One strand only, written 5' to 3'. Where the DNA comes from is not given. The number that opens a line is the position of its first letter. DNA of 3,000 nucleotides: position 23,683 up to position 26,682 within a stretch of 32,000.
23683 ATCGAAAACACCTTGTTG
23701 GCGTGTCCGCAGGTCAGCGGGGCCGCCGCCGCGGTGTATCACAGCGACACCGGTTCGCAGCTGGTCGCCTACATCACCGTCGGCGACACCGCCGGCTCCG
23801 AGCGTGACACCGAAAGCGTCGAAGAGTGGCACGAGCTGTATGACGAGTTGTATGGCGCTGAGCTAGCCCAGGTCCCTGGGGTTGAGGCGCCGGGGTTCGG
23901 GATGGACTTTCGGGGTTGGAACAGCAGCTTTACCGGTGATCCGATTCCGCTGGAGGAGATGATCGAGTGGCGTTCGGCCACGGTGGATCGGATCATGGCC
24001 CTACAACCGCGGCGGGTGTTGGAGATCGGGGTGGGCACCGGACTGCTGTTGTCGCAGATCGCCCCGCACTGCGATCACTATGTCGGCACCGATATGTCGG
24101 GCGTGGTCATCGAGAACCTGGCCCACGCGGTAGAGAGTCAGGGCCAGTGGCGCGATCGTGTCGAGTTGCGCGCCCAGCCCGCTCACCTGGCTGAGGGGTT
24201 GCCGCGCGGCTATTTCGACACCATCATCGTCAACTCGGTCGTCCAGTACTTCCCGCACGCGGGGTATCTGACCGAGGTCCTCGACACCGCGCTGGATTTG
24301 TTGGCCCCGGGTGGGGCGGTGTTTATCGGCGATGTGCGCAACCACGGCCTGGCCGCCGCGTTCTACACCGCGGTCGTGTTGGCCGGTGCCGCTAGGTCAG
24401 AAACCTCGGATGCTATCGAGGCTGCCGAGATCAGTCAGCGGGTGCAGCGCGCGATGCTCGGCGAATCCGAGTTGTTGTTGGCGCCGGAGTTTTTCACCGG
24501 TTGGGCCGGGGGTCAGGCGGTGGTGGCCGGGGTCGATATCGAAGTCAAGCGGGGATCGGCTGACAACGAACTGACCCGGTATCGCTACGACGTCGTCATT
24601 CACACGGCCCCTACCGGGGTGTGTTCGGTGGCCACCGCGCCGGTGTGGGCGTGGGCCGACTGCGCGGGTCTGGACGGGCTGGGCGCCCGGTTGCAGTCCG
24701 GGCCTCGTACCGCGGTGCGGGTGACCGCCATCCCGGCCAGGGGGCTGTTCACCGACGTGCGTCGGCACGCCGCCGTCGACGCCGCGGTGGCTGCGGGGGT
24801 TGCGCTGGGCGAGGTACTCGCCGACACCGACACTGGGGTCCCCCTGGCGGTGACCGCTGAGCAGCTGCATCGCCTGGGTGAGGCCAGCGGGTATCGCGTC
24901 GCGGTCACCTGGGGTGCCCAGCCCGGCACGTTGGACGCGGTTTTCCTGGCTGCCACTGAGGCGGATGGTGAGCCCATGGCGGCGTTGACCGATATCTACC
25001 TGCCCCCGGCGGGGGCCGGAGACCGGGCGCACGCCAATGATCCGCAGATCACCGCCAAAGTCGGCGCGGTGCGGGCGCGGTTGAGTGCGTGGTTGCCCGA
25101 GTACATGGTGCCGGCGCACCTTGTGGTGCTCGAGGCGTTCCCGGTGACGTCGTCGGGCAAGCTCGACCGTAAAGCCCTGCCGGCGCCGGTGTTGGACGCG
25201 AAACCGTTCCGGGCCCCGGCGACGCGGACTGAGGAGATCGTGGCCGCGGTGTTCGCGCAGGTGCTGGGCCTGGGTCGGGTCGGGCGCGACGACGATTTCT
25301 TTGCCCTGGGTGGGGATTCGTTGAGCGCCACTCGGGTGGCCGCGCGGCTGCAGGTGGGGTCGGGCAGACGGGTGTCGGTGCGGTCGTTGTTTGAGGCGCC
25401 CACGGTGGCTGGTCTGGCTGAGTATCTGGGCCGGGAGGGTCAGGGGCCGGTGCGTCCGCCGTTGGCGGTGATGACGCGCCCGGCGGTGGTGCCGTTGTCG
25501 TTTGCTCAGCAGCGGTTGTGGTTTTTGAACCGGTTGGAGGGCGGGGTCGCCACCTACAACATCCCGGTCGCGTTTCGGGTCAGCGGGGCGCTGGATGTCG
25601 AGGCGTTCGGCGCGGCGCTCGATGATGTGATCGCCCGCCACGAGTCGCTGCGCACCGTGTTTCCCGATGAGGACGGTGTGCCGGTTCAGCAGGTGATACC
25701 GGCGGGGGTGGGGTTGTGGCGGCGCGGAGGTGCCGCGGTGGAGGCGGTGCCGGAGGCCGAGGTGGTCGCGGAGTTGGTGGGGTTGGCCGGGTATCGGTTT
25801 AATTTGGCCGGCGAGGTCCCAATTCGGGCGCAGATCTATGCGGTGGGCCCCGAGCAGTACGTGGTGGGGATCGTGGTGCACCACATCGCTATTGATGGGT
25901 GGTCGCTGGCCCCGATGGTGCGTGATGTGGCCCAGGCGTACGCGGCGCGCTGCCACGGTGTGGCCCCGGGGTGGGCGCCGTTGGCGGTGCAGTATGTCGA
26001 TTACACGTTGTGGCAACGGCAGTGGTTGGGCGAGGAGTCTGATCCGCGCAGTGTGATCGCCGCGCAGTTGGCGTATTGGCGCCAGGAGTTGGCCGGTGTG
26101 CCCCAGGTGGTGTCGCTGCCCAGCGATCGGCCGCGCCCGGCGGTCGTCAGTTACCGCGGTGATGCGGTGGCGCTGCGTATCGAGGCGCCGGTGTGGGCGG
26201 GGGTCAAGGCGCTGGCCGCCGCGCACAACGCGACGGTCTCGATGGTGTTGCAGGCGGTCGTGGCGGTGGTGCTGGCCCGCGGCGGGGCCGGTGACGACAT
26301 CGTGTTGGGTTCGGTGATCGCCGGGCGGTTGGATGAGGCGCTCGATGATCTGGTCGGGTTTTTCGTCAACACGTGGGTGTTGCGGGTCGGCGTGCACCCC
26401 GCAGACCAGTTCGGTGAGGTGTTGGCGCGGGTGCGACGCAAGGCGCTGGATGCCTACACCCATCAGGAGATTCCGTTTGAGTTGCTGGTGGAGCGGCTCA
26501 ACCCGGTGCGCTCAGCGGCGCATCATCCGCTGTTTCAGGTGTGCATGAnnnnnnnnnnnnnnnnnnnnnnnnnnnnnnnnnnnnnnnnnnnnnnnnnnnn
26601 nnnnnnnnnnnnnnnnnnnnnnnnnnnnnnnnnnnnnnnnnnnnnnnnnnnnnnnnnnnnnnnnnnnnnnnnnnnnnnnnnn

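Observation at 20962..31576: Two ~99%-identical 2.87-kb direct repeats 7,744 bp apart inside one gene, set up for module-number variation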

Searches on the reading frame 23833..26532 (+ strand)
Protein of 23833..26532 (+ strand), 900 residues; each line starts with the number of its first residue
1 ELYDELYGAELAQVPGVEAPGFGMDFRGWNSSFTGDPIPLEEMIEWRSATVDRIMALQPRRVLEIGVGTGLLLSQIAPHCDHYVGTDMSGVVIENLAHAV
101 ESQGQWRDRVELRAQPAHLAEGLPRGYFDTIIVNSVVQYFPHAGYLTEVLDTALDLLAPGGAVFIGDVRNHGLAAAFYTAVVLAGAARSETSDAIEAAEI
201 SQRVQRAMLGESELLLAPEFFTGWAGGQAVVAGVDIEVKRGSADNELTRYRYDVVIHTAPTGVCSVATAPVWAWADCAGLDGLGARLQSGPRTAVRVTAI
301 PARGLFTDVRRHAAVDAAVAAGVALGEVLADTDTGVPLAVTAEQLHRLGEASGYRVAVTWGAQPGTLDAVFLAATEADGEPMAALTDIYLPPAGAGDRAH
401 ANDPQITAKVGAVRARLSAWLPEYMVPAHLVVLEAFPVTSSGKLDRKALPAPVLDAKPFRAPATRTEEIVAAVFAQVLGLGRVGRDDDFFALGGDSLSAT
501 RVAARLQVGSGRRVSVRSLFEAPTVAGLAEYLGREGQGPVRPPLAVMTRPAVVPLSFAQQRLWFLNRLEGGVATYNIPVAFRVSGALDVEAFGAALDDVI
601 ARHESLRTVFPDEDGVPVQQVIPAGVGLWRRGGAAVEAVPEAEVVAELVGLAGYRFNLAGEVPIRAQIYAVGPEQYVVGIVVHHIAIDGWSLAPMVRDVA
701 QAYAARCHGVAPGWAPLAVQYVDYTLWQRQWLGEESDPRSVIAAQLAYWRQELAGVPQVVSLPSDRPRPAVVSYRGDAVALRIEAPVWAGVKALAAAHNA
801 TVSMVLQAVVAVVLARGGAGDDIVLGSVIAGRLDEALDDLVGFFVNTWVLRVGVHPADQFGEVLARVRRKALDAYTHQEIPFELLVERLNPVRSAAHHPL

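Call 15: find_related_loci(query=window:23833-26532:+, collection=genome_contigs, flank=10000)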
Query window:23833-26532:+ (900 aa) in genome_contigs; peptide patterns used: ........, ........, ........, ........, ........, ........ (x = any residue, [..] = any of these).
600 stretches matched a pattern (row limit reached: there are more); 594 encode a relative of the query (tblastn E <= 1e-3); the best 80 are kept; 80 distinct loci.
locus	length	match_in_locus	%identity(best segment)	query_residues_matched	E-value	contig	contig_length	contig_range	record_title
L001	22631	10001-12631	55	1-900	0e+0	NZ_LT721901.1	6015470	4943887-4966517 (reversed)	Mycobacterium rhizamassiliense strain AB57, whole genome shotgun sequence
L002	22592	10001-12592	48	1-900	0e+0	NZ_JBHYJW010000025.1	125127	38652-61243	Amycolatopsis sp. NPDC058986 NPDC058986_T48_A9.ctg-0025, whole genome shotgun sequence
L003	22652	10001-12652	47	1-900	0e+0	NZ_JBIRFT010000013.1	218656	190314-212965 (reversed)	Streptomyces sp. NPDC018031 NPDC018031_256_F1.ctg-0013, whole genome shotgun sequence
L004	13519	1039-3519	45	23-900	0e+0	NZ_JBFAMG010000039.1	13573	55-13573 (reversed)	Streptomyces sp. NPDC049916 NPDC049916_32_G6.ctg-0039, whole genome shotgun sequence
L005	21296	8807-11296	46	1-900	0e+0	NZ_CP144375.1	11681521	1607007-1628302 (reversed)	Kutzneria buriramensis strain DSM 45791 chromosome, complete genome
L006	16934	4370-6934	46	19-900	0e+0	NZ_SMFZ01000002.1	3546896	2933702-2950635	Pseudonocardia endophytica strain DSM 44969 Ga0197528_12, whole genome shotgun sequence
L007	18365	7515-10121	45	1-900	0e+0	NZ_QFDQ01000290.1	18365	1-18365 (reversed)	Streptomyces triticisoli strain NEAU-DSCPA1-4-4 scaffold294, whole genome shotgun sequence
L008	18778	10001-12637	57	1-900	0e+0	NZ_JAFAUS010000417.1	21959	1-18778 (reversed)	MAG: Mycobacterium sp. isolate CP_BM_RX_16 BM_RX_k147_63026, whole genome shotgun sequence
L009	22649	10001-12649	45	4-900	0e+0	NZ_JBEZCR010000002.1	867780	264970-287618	Streptomyces tibetensis strain NPDC039018 NPDC039018_16_B3.ctg-0002, whole genome shotgun sequence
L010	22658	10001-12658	56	1-900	0e+0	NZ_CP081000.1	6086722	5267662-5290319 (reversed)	Mycolicibacterium senegalense strain ATCC 35796 chromosome, complete genome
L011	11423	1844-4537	36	1-900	2e-169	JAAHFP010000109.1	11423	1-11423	MAG: Symploca sp. SIO1C2 1C2_NODE_109, whole genome shotgun sequence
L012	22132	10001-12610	37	18-900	5e-168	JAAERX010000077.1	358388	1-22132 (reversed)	MAG: Gammaproteobacteria bacterium isolate Nau_16 NauG_CONTIG1206821, whole genome shotgun sequence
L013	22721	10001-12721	38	2-900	3e-164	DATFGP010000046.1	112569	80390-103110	MAG TPA_asm: Pyrinomonadaceae bacterium isolate SMAG_U8666 k141_2169744, whole genome shotgun sequence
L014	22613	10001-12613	44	1-900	0e+0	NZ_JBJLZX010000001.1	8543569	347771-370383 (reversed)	Streptomyces sp. MMS24-I31 contig1, whole genome shotgun sequence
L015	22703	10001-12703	37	1-900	9e-161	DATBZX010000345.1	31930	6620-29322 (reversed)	MAG TPA_asm: Terriglobales bacterium isolate SMAG_U7630 k141_422075, whole genome shotgun sequence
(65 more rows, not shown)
